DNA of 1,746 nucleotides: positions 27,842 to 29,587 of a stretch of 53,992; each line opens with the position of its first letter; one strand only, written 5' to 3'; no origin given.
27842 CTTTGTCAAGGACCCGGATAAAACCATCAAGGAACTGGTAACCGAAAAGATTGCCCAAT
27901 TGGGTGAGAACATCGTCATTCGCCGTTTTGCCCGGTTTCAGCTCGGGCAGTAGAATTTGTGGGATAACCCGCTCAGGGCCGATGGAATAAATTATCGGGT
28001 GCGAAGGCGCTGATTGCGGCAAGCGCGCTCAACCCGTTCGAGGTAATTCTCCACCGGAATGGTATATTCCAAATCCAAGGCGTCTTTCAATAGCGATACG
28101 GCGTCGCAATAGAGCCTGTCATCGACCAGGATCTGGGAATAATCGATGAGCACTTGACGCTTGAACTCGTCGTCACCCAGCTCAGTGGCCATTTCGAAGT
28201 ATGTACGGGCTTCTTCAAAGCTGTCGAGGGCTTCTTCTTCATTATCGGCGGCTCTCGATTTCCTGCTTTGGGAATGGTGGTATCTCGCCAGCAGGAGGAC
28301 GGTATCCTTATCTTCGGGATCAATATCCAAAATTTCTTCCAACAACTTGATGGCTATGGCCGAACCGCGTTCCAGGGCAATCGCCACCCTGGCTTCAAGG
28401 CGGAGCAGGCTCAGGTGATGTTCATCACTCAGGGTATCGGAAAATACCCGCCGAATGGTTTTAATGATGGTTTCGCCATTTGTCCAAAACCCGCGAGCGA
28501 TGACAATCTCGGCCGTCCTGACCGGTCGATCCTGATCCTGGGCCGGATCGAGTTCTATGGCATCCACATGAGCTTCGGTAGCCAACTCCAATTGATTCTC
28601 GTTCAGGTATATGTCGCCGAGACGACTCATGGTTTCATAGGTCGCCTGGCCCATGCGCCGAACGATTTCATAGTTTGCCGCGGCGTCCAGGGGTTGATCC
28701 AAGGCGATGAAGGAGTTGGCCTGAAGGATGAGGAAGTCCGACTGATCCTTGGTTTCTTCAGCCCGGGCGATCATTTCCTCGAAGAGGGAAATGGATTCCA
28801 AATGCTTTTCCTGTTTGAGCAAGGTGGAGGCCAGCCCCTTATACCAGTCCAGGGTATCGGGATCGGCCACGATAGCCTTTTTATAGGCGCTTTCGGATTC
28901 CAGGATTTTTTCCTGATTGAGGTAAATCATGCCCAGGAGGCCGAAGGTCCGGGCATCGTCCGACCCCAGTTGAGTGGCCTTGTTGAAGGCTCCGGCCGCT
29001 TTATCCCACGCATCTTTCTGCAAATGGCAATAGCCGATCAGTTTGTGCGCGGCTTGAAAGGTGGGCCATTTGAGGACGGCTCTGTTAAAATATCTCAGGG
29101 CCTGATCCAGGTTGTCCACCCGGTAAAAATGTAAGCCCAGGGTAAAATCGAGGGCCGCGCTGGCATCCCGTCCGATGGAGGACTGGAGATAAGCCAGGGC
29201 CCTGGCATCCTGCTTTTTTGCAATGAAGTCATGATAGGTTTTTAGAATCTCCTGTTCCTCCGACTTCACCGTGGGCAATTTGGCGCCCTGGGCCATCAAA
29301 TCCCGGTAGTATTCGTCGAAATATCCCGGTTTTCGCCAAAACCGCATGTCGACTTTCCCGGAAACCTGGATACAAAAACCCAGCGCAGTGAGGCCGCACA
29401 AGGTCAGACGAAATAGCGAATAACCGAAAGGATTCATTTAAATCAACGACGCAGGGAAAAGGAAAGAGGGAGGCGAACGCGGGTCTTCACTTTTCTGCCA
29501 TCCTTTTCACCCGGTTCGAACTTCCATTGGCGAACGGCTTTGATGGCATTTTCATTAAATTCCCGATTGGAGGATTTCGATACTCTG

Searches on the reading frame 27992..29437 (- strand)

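Call 30: search_protein_families(library=ncbifam, proteins=[window:27992-29437:-])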
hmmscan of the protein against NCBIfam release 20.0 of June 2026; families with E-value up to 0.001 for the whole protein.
window:27992-29437:- (481 aa): 15 families
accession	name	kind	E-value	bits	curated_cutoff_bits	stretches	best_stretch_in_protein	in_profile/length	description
TIGR02917.1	PEP_TPR_lipo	equivalog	5.5e-21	74.2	312.2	1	74-417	274-607/899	XrtA/PEP-CTERM system TPR-repeat protein PrsT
NF040959.1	MamA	equivalog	3e-16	59.5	200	1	76-220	52-197/204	magnetosome protein MamA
TIGR02521.1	type_IV_pilW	equivalog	1.4e-10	41.1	154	0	89-162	26-99/234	type IV pilus biogenesis/stability protein PilW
NF033920.0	C39_PA2778_fam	equivalog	1.4e-08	34.5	150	1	48-157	144-253/255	PA2778 family cysteine peptidase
NF052415.1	T3SS_chap_SctY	equivalog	2.3e-07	31.3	70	1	160-256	4-100/106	type III secretion apparatus assembly chaperone SctY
NF047371.1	FlcA_CTERM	equivalog_domain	4.3e-07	28.8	300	1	135-449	129-421/646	periplasmic flagellar collar protein FlcA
NF008753.0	PRK11788.1-1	equivalog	6.3e-06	25.5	395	0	58-138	248-325/389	lipopolysaccharide assembly protein LapB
TIGR02552.1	LcrH_SycD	equivalog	1.2e-05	25.1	104.8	0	100-191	24-115/136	SycD/LcrH family type III secretion system chaperone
TIGR00990.1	3a0801s09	subfamily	2e-05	23.5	757.25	1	85-229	423-577/615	mitochondrial import receptor subunit TOM70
NF033762.1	social_mot_Tgl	equivalog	2.5e-05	23.7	225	0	93-187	30-125/252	social motility TPR repeat lipoprotein Tgl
NF007692.0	PRK10370.1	equivalog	4.3e-05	23.2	306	0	160-226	79-144/206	heme lyase NrfEFG subunit NrfG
NF008520.0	PRK11447.1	equivalog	0.0002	19.3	858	0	118-277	261-429/1157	cellulose synthase complex outer membrane protein BcsC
NF008757.0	PRK11788.1-5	equivalog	0.00041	19.6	363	0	138-281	190-329/388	lipopolysaccharide assembly protein LapB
TIGR02795.1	tol_pal_ybgF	equivalog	0.00045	20.8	90.1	0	202-259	45-102/119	tol-pal system protein YbgF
NF008756.0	PRK11788.1-4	equivalog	0.00076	18.6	474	0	142-272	194-320/389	lipopolysaccharide assembly protein LapB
